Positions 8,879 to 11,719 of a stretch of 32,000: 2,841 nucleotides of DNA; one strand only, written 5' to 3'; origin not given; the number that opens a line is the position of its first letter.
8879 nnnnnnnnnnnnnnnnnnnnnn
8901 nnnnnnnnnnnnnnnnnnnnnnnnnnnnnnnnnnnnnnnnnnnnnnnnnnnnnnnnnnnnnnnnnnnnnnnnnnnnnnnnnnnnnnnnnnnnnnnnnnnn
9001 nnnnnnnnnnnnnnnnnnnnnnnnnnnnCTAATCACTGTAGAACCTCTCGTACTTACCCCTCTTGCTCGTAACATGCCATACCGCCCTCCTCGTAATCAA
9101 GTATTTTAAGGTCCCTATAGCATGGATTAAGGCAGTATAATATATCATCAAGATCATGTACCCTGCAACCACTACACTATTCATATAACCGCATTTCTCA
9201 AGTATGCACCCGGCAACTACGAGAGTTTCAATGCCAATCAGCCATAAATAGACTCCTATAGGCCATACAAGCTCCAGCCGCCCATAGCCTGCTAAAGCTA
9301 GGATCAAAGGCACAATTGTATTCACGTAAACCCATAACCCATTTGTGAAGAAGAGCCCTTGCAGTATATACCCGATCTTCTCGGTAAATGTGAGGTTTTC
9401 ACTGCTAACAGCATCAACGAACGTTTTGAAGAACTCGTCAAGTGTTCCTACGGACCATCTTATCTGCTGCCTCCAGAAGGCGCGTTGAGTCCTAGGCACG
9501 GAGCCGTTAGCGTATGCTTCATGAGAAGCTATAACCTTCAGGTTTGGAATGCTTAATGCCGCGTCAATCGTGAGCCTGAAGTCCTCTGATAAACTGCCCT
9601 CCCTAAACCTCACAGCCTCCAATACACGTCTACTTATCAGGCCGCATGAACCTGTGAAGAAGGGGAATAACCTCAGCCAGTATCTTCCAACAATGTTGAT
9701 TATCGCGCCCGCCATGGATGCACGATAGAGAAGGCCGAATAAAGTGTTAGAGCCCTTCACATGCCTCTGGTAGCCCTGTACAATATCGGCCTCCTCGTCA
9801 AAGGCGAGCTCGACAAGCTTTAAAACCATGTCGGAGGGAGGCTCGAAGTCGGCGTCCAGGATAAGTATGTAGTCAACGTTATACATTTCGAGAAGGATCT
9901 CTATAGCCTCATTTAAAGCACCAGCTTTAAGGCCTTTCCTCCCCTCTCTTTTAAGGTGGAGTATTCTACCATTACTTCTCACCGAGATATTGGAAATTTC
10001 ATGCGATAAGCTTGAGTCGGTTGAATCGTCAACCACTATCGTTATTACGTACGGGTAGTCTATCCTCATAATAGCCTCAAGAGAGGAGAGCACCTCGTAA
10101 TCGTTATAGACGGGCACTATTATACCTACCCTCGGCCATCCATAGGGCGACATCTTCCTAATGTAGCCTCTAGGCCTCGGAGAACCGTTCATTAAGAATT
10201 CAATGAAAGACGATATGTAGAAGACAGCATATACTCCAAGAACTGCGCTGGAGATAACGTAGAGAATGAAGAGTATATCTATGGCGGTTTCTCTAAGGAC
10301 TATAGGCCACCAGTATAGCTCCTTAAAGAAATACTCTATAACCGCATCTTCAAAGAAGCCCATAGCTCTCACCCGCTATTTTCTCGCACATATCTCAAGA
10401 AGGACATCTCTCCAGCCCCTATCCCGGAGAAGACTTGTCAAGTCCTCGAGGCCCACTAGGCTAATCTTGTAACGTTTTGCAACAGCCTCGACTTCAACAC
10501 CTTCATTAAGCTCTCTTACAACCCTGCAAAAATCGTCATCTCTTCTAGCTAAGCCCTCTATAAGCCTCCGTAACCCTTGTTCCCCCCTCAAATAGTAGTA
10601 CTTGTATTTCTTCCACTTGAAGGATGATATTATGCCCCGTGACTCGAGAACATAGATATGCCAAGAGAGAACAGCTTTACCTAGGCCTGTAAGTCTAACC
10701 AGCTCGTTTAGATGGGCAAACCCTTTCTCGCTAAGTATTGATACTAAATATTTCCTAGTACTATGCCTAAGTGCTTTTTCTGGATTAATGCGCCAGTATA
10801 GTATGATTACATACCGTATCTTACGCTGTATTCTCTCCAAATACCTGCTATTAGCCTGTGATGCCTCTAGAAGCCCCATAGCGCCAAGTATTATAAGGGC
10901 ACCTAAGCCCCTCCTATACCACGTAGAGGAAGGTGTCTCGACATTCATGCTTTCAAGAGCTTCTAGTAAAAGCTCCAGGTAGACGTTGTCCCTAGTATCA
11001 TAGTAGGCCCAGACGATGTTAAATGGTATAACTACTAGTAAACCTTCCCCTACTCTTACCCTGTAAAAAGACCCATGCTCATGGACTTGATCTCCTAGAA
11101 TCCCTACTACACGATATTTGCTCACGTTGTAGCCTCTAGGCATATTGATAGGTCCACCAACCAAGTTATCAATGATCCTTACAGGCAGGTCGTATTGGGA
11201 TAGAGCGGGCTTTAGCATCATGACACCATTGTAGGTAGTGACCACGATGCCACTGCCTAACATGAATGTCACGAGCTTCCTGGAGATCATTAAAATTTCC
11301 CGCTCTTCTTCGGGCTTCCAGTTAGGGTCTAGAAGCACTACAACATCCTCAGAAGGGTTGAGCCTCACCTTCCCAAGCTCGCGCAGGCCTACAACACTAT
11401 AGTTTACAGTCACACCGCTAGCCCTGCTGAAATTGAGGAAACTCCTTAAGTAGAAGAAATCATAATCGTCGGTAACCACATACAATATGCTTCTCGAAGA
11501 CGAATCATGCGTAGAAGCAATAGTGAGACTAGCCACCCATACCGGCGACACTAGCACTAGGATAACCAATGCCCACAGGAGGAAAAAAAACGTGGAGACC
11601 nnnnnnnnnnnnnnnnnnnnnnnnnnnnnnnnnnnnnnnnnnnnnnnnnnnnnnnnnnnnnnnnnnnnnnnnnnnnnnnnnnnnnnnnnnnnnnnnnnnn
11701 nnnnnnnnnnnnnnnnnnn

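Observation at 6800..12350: Self-contained archaeosortase, substrate and processive glycan-synthase operon on a low-GC island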

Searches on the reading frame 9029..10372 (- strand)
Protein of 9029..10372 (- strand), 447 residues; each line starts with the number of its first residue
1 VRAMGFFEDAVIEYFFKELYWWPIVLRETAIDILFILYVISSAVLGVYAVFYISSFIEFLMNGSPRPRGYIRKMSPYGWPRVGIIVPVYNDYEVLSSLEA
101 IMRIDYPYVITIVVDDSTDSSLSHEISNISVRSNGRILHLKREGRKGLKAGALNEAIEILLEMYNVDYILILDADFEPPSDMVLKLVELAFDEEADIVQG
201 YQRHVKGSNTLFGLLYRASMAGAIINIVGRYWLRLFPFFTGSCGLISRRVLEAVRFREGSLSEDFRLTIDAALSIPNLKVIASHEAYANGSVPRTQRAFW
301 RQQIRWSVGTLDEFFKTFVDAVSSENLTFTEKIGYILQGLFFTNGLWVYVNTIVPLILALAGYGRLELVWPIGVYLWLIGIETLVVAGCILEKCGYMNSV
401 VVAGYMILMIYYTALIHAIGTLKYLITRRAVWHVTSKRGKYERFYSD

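Call 3: search_protein_families(library=pfam, proteins=[window:9029-10372:-], max_evalue=1)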
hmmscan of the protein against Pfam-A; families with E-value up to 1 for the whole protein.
window:9029-10372:- (447 aa): 5 families
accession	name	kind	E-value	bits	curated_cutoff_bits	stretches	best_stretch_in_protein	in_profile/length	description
PF00535.33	Glycos_transf_2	-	7.9e-16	58.9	23.3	1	84-253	2-166/168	Glycosyl transferase family 2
PF13632.12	Glyco_trans_2_3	-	1.2e-15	58.3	27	1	168-371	1-183/198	Glycosyl transferase family group 2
PF13641.12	Glyco_tranf_2_3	-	2.7e-13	50.9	27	1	80-308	1-229/230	Glycosyltransferase like family 2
PF13506.12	Glyco_transf_21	-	1.8e-07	31.3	21.7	1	161-307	26-173/174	Glycosyl transferase family 21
PF03552.20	Cellulose_synt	-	0.0016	17.5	24.7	1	285-391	447-553/722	Cellulose synthase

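Call 4: search_protein_families(library=ncbifam, proteins=[window:9029-10372:-], max_evalue=1)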
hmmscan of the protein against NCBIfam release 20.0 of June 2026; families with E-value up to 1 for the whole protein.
window:9029-10372:- (447 aa): 14 families
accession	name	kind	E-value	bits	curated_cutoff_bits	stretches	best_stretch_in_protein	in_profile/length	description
TIGR03937.1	PgaC_IcaA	equivalog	4.2e-15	55.6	422.3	1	55-426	20-385/407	poly-beta-1,6-N-acetyl-D-glucosamine synthase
TIGR03030.1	CelA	equivalog_domain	1.4e-13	49.8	699.1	2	47-187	99-250/714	UDP-forming cellulose synthase catalytic subunit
TIGR03469.1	HpnB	hypoth_equivalog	9.6e-07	28.1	379.25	1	74-198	38-168/386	hopene-associated glycosyltransferase HpnB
NF008558.0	PRK11498.1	equivalog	1.2e-06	26.8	992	2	78-179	271-366/872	UDP-forming cellulose synthase catalytic subunit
TIGR04242.1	nodulat_NodC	equivalog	1.1e-05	24.6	550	1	76-194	44-160/395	chitooligosaccharide synthase NodC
TIGR03111.1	glyc2_xrt_Gpos1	hypoth_equivalog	2e-05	23.6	363.95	1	77-197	46-162/439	TIGR03111 family XrtG-associated glycosyltransferase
NF007986.1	PRK10714.1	equivalog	4.9e-05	22.5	529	1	81-203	7-127/316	undecaprenyl-phosphate 4-deoxy-4-formamido-L-arabinose transferase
NF007482.0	PRK10073.1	equivalog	0.00011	21.4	423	1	80-201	6-121/334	glycosyltransferase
NF045692.1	OglycostaseCruG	equivalog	0.0014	17.6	600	1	74-204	35-166/386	2'-O-glycosyltransferase CruG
NF053739.1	GlytfEpsEBac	equivalog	0.0023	17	450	1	80-158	1-79/265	glycosyltransferase EpsE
NF003959.0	PRK05454.2-2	equivalog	0.0032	15.9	550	1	36-187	51-206/599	glucans biosynthesis glucosyltransferase MdoH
TIGR04440.1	glyco_TIGR04440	domain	0.015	15.1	70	1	83-206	3-123/215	TIGR00180 family glycosyltransferase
NF058614.1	PPMAGASynPpgS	equivalog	0.038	13.4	370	1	82-201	2-112/226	polyprenyl-phospho-N-acetylgalactosaminyl synthase PpgS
NF050050.1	ProtGlycPglI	equivalog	0.056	12.8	500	1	80-187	2-105/306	GalNAc(5)-diNAcBac-PP-undecaprenol beta-1,3-glucosyltransferase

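Call 69: search_dna_similar(query=window:9029-10372:-, collection=plasmids, mode=protein, max_evalue=0.00001, max_rows=25)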
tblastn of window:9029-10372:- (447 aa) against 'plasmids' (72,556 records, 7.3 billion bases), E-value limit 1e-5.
Records with a match: 49; places in all: 50; records where one place covers at least 80% of the query: 1.
Best place of each record, by identity: <60% 49.
By first word of the organism name: Agrobacterium 12; Sulfitobacter 5; Cereibacter 3; Azospirillum 3; Streptomyces 3; Novosphingobium 2; Bacillus 2; Cupriavidus 1; Enterococcus 1; Prevotella 1; and 16 more.
By predicted mobility (MOB-suite, as given by PLSDB): non-mobilizable 26; conjugative 14; mobilizable 9.
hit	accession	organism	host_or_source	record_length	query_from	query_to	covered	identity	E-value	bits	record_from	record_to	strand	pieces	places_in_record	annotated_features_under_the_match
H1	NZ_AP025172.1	Cupriavidus sp. P-10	-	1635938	23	366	77%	26.8%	1e-15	87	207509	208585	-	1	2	none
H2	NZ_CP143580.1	Enterococcus faecalis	Homo sapiens,bacterial isolate,sonicate ...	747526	80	444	82%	25.1%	2e-7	61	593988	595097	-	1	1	glycosyltransferase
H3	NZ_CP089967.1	Cereibacter azotoformans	Owen's River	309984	15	312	67%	26.3%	8e-8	62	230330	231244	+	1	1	bcsA: UDP-forming cellulose synthase catalytic subunit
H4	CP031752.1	Cereibacter sphaeroides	cell culture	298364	15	312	67%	26.3%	9e-8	62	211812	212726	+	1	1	bcsA: cellulose synthase catalytic subunit (UDP-forming)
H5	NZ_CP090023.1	Cereibacter azotoformans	cell culture,Aquaculture sediment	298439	15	312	67%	26.3%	9e-8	62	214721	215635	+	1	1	bcsA: UDP-forming cellulose synthase catalytic subunit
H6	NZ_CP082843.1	Prevotella nigrescens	-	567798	37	316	63%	27.7%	4e-13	79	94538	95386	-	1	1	glycosyltransferase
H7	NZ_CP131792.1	Pseudomonas aeruginosa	Homo sapiens,culture,blood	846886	80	355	62%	27.9%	1e-10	71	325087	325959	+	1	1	ndvB: glycosyltransferase NdvB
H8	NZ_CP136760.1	Palleronia sp. LCG004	cell culture,Intertidal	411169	30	344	70%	24.2%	1e-8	65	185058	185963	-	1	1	glycosyltransferase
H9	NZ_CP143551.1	Burkholderia multivorans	Homo sapiens,bronchoalveolar lavage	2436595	72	392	72%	23.6%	6e-6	57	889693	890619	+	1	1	none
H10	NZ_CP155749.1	Sphingomonas parapaucimobilis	Chinese cabbage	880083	72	316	55%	30.0%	8e-9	66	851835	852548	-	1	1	glycosyltransferase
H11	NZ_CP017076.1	Novosphingobium resinovorum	single cell,soil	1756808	72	316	55%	29.8%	6e-8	63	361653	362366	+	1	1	none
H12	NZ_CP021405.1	Pacificitalea manganoxidans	cell culture,sediment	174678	43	312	60%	25.9%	5e-7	60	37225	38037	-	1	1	glycosyltransferase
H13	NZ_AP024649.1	Arthrobacter sp. StoSoilB13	-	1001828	80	314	53%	29.7%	8e-9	66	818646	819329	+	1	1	none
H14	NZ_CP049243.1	Allorhizobium pseudoryzae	cell culture,soil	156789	38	312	62%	25.3%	5e-9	67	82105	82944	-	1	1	cellulose synthase catalytic subunit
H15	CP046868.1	Salinibaculum litoreum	pure culture,isolated from salted brown ...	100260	79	348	60%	25.8%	2e-6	58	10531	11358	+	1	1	record has no annotation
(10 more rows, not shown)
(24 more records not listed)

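Call 70: get_annotated_region(hit=H2, flank=6000)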
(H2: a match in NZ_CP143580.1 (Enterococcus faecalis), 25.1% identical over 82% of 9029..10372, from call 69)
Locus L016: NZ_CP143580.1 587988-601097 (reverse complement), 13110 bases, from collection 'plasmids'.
description: Enterococcus faecalis strain IDRL-9065 plasmid unnamed1, complete sequence
organism: Enterococcus faecalis (NCBI taxid 1351)
taxonomy: Bacteria; Bacillota; Bacilli; Lactobacillales; Enterococcaceae; Enterococcus; Enterococcus faecalis
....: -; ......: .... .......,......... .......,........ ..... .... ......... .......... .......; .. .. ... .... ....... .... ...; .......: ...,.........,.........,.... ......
typing (MOB-suite, as given by PLSDB): conjugative; relaxase MOBP; mating-pair formation MPF_T
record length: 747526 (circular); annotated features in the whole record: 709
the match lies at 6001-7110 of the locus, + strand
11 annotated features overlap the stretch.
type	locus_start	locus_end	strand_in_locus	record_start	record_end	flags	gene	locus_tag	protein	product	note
CDS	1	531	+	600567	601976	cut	-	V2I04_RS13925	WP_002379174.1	DnaD domain protein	-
CDS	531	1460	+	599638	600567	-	dnaI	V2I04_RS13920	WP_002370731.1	primosomal protein DnaI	-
CDS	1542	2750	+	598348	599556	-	-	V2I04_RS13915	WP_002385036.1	hypothetical protein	-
CDS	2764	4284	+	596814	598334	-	-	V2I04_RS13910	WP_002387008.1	hypothetical protein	-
CDS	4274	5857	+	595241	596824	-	-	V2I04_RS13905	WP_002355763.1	hypothetical protein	-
CDS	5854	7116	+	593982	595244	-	-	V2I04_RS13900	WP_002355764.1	glycosyltransferase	-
CDS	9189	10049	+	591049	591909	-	-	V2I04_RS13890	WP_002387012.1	hypothetical protein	-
CDS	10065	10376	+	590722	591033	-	-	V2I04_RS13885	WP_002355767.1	hypothetical protein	-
CDS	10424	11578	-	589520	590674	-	-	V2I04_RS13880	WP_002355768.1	pyridoxal phosphate-dependent aminotransferase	-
CDS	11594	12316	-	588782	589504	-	-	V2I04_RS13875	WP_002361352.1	amino acid ABC transporter ATP-binding protein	-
CDS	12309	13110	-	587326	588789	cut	-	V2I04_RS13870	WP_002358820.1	ABC transporter permease subunit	GO:0015837 - amine transport [Evidence IEA]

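Call 85: search_solved_structures(query=window:9029-10372:-, max_evalue=0.001, show_alignments=1)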
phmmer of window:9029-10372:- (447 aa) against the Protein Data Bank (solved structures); distinct sequences matched with E-value up to 0.001: 3.
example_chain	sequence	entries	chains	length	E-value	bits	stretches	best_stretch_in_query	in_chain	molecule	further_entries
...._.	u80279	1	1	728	1e-07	34.6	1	15-335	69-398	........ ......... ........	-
4hg6_A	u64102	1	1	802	1.3e-07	34.2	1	15-335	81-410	Cellulose Synthase Subunit A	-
4p00_A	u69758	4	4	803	1.4e-07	34.1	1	15-335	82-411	Cellulose Synthase A subunit | Cellulose Synthase subunit A | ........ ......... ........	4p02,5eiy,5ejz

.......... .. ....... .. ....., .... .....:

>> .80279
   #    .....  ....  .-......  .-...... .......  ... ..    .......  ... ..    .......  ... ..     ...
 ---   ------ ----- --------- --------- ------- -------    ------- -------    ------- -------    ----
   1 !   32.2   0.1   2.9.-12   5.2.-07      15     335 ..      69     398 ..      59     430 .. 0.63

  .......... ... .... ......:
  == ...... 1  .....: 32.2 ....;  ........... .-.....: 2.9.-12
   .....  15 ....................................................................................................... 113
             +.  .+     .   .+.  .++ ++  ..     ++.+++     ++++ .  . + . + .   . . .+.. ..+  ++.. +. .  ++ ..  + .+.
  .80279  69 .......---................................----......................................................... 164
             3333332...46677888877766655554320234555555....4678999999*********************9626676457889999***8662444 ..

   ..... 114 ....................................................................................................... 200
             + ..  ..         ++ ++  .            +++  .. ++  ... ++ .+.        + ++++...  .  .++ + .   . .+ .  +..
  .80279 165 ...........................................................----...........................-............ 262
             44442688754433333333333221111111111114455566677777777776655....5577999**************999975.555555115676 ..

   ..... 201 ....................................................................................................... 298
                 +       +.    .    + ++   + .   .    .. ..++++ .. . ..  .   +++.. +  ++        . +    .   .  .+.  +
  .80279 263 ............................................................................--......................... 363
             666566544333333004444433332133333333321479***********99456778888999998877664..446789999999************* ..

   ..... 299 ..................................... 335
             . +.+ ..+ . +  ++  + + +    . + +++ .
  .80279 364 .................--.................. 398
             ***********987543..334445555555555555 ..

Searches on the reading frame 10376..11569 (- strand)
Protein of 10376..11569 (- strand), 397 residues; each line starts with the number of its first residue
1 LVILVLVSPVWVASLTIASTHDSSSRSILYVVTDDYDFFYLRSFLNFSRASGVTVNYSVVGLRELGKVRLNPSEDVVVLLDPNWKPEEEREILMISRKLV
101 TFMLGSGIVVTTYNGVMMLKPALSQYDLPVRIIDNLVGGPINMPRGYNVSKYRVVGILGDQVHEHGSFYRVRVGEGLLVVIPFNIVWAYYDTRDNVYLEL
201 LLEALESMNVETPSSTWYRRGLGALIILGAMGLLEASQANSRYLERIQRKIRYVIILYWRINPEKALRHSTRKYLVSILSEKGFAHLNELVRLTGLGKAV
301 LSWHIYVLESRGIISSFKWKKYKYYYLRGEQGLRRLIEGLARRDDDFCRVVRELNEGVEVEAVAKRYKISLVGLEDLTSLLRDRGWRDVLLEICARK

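Call 3: search_protein_families(library=pfam, proteins=[window:10376-11569:-], max_evalue=1)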
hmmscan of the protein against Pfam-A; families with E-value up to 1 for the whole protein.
window:10376-11569:- (397 aa): 4 families
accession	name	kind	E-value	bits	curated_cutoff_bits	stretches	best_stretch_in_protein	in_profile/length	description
PF01022.26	HTH_5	-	0.011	16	22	1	270-316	2-47/47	Bacterial regulatory protein, arsR family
PF24266.1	HTH_HVO_0163_N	-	0.033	14.7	31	1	270-327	2-59/70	HVO_0163, N-terminal HTH domain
PF05584.17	Sulfolobus_pRN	-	0.086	13.3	20.8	1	278-323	13-56/72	Sulfolobus plasmid regulatory protein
PF23809.1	Phage_holin_9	-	0.19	12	27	1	201-240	9-48/130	Bacteriophage holin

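Call 4: search_protein_families(library=ncbifam, proteins=[window:10376-11569:-], max_evalue=1)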
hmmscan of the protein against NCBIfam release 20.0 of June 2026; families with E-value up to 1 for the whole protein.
window:10376-11569:- (397 aa): 8 families
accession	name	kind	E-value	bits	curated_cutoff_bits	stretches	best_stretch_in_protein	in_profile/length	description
NF033788.1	HTH_metalloreg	subfamily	1e-06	28.5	55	1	265-330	6-71/77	metalloregulator ArsR/SmtB family transcription factor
NF053660.1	ORF80_fam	equivalog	0.00087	19.1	95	1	275-323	7-54/70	ORF80 family leucine zipper DNA-binding protein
NF033789.1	repress_SdpR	subfamily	0.0041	17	100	1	265-327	3-64/79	autorepressor SdpR family transcription factor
NF011620.1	PRK15046.1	equivalog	0.027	13.3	310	1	13-84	13-87/334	2-aminoethylphosphonate ABC transporter substrate-binding protein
NF053755.1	MsvR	equivalog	0.031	14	220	1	267-317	10-59/236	transcriptional factor MsvR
NF040642.1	sulf_sens_BigR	equivalog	0.034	14.2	155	1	265-340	15-88/95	sulfite-sensing transcriptional repressor BigR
TIGR03227.1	PhnS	equivalog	0.18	10.7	395.3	1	17-82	26-95/360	2-aminoethylphosphonate ABC transporter substrate-binding protein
TIGR03423.1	pbp2_mrdA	equivalog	0.27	9.7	455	1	261-324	355-416/593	penicillin-binding protein 2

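Call 91: search_protein_families(library=pfam, alignment_id=A8, max_evalue=0.1)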
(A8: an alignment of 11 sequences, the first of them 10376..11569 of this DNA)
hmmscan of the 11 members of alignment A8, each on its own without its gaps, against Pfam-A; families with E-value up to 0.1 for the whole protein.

A. member 1, window:10376-11569:- (397 aa): 3 families
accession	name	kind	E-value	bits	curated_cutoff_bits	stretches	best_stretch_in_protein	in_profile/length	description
PF01022.26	HTH_5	-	0.011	16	22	1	270-316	2-47/47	Bacterial regulatory protein, arsR family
PF24266.1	HTH_HVO_0163_N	-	0.033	14.7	31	1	270-327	2-59/70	HVO_0163, N-terminal HTH domain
PF05584.17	Sulfolobus_pRN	-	0.086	13.3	20.8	0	278-323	13-56/72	Sulfolobus plasmid regulatory protein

B. families by the number of members that match (of 11 scanned): 25 families
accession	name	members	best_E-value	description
PF12840.13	HTH_20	9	1.3e-10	Helix-turn-helix domain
PF01022.26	HTH_5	9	3.5e-09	Bacterial regulatory protein, arsR family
PF13412.12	HTH_24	7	5.4e-09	Winged helix-turn-helix DNA-binding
PF13601.12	HTH_34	5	8.3e-06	Winged helix DNA-binding domain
PF24266.1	HTH_HVO_0163_N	5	0.00029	HVO_0163, N-terminal HTH domain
PF01978.25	TrmB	4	0.00087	Sugar-specific transcriptional regulator TrmB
PF09339.16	HTH_IclR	3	6.4e-05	IclR helix-turn-helix domain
PF01047.28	MarR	3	0.00032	MarR family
PF12802.13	MarR_2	3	0.005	MarR family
PF08220.18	HTH_DeoR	3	0.02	DeoR-like helix-turn-helix domain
PF21476.4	PF0610-like_N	2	0.0007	PF0610-like, N-terminal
PF01325.25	Fe_dep_repress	2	0.0012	Iron dependent repressor, N-terminal DNA binding domain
PF08279.18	HTH_11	2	0.0044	HTH domain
PF09721.15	Exosortase_EpsH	1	1.3e-06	Transmembrane exosortase (Exosortase_EpsH)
PF24034.1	DUF7343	1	0.00022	Domain of unknown function (DUF7343)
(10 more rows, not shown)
